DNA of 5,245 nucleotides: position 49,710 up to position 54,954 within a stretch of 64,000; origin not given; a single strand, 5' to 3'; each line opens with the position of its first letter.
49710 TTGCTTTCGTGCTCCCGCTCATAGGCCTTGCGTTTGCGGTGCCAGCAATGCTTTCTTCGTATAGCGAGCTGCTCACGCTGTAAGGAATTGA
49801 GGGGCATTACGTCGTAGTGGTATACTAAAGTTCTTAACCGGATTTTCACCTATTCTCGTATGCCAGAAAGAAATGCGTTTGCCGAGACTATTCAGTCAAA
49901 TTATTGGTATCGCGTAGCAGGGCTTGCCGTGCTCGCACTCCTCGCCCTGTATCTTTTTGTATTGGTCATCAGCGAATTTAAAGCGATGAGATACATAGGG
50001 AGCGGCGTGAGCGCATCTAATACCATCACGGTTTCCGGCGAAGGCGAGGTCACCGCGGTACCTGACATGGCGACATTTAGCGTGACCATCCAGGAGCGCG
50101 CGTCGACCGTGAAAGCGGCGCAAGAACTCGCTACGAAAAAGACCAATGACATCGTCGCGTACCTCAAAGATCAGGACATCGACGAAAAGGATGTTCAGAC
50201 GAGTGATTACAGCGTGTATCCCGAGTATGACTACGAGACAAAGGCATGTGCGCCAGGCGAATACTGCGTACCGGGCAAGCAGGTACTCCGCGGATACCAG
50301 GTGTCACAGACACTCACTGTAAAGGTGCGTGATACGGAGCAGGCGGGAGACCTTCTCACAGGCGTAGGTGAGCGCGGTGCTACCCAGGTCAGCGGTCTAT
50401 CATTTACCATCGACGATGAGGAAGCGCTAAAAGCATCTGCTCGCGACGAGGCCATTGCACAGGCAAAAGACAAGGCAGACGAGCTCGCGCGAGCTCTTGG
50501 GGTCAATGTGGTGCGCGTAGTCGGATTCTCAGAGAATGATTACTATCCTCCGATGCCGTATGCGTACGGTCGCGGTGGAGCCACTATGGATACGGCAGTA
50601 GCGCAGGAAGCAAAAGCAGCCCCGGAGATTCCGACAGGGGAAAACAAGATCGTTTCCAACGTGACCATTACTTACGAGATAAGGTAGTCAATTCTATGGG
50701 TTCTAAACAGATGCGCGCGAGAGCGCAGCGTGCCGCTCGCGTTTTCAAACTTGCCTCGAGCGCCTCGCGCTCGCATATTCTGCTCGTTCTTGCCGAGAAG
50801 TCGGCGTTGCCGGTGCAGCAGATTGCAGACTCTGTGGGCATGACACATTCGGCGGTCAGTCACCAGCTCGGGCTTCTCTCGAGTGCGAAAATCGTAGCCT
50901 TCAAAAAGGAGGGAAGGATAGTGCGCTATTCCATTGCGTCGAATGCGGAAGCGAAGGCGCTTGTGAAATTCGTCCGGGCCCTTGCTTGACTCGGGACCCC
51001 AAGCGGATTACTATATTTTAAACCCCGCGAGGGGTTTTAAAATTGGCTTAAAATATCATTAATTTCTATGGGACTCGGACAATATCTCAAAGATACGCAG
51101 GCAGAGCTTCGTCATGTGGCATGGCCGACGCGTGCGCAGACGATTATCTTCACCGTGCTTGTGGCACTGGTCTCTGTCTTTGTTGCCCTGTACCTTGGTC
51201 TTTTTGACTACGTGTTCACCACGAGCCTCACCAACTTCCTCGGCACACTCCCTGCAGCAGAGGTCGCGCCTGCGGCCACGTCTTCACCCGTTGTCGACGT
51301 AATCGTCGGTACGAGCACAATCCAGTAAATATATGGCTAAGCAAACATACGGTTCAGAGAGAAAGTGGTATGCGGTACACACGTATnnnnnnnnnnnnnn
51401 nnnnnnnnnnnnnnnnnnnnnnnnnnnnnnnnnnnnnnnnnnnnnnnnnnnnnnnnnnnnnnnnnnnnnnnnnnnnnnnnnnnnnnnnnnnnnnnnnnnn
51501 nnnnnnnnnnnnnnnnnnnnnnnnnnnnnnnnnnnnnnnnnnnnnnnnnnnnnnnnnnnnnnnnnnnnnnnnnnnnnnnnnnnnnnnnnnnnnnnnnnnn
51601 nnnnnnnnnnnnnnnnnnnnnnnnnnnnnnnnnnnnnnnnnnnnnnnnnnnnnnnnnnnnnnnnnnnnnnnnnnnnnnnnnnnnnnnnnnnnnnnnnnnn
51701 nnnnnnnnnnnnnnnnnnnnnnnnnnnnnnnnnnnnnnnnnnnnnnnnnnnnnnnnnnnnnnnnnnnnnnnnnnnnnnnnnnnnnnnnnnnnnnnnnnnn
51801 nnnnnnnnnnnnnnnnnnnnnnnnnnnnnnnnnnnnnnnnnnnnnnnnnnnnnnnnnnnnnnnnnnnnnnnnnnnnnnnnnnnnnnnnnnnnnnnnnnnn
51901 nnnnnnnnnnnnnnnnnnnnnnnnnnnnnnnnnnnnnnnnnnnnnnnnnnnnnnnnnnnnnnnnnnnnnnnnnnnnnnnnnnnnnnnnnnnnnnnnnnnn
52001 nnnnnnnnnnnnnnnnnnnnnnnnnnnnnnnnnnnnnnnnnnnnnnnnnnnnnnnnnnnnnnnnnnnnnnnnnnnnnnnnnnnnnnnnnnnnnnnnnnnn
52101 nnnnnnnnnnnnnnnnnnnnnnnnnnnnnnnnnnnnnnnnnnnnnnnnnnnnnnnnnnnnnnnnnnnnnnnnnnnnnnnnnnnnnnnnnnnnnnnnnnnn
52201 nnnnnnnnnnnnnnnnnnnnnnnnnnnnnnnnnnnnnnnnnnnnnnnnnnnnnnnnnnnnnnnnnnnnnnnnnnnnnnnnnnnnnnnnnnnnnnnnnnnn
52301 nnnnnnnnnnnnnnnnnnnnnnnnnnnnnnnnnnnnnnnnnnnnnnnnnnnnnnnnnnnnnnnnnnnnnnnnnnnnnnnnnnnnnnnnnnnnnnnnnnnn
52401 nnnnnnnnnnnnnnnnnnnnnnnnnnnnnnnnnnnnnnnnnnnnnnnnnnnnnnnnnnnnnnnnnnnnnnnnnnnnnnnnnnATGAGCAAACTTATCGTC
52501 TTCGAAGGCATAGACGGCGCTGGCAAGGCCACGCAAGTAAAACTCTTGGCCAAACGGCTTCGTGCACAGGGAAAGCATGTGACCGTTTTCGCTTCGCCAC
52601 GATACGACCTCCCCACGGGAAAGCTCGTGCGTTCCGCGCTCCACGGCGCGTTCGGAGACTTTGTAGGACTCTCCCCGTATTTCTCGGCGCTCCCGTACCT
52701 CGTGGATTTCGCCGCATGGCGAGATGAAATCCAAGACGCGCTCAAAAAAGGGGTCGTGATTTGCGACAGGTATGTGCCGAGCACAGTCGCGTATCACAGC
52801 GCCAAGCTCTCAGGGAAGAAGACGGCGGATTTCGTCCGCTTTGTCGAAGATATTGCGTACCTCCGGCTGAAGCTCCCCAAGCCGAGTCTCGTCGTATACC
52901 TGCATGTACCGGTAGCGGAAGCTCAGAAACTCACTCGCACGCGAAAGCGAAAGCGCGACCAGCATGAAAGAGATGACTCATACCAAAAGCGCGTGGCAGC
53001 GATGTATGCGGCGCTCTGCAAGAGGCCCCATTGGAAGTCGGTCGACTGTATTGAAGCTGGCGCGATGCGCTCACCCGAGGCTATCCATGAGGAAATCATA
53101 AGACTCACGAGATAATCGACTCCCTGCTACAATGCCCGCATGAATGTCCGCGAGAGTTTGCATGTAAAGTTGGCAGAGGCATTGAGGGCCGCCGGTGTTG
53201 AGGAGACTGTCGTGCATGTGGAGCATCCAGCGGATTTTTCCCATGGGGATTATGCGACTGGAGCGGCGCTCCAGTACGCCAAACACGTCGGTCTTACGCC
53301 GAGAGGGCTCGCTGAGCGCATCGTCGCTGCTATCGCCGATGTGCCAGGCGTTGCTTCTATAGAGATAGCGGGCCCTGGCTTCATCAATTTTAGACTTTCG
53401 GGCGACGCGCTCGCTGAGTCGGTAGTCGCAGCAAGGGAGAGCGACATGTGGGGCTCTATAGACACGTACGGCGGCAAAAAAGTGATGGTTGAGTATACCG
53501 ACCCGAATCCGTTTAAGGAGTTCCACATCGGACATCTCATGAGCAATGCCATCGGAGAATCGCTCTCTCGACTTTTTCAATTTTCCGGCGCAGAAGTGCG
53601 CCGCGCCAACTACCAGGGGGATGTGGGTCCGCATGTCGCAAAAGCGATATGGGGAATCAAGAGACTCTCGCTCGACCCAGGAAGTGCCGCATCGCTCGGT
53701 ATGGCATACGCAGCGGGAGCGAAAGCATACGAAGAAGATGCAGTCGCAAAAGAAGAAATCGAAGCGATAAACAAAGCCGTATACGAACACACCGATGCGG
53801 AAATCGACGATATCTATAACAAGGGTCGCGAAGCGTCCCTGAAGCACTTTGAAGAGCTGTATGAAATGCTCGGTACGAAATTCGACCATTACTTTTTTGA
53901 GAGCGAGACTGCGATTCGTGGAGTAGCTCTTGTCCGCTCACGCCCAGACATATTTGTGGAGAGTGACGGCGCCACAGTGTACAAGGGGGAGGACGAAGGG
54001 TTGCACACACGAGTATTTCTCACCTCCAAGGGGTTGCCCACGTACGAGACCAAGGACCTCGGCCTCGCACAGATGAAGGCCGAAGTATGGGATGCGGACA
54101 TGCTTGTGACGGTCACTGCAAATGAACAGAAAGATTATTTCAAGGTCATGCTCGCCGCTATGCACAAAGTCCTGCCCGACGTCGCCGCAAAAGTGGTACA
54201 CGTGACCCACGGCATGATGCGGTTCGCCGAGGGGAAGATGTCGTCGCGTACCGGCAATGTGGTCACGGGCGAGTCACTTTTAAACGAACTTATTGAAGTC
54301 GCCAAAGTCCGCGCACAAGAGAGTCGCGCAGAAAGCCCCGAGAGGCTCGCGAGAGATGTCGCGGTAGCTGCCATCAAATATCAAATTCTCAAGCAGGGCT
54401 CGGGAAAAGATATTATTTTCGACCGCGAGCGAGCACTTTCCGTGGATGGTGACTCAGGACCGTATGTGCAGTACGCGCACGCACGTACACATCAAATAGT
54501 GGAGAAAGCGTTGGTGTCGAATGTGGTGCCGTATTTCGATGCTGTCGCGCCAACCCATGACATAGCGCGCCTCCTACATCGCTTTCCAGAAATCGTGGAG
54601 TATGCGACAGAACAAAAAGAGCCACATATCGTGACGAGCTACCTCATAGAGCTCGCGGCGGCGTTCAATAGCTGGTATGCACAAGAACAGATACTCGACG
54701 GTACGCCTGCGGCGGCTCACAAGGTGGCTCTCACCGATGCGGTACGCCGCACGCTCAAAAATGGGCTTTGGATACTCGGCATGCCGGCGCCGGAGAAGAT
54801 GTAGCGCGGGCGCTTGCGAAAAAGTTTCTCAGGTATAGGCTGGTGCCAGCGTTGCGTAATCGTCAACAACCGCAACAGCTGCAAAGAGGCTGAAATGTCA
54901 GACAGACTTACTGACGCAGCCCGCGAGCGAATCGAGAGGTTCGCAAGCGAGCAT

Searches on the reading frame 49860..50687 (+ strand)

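Call 68: search_protein_families(library=pfam, proteins=[window:49860-50687:+], max_evalue=0.001)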
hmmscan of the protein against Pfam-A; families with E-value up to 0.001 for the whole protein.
window:49860-50687:+ (275 aa): 1 family
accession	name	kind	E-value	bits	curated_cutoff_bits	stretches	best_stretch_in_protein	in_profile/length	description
PF04402.19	SIMPL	-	6.3e-55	187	25.2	1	56-272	1-205/205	Protein of unknown function (DUF541)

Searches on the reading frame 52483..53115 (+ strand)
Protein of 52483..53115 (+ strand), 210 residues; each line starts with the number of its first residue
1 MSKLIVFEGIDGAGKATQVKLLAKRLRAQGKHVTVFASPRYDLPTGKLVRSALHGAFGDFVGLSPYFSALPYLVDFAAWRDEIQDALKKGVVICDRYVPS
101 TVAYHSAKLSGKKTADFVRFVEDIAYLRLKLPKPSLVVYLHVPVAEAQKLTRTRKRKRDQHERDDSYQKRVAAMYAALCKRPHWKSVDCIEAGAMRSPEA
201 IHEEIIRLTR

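Call 68: search_protein_families(library=pfam, proteins=[window:52483-53115:+], max_evalue=0.001)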
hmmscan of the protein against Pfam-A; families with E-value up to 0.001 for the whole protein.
window:52483-53115:+ (210 aa): 3 families
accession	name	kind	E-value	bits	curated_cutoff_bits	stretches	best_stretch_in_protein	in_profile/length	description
PF02223.23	Thymidylate_kin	-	1.3e-27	97.1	27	1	7-204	1-184/185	Thymidylate kinase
PF01712.25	dNK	-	3.3e-06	27.5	27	1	5-194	1-182/203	Deoxynucleoside kinase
PF13521.12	AAA_28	-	9.7e-06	26.3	27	0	81-170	66-142/164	AAA domain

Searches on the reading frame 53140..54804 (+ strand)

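Call 68: search_protein_families(library=pfam, proteins=[window:53140-54804:+], max_evalue=0.001)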
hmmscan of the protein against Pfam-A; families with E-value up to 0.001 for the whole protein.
window:53140-54804:+ (554 aa): 3 families
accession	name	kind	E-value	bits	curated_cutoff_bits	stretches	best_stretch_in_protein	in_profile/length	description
PF00750.26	tRNA-synt_1d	-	8.4e-37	127.4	23.3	1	109-428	16-348/349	tRNA synthetases class I (R), catalytic domain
PF05746.21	DALR_1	-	4.2e-26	91.8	22.3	1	443-554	1-117/117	DALR anticodon binding domain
PF03485.21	Arg_tRNA_synt_N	-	4.2e-19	69.4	21.5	1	7-86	3-85/85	Arginyl tRNA synthetase N terminal domain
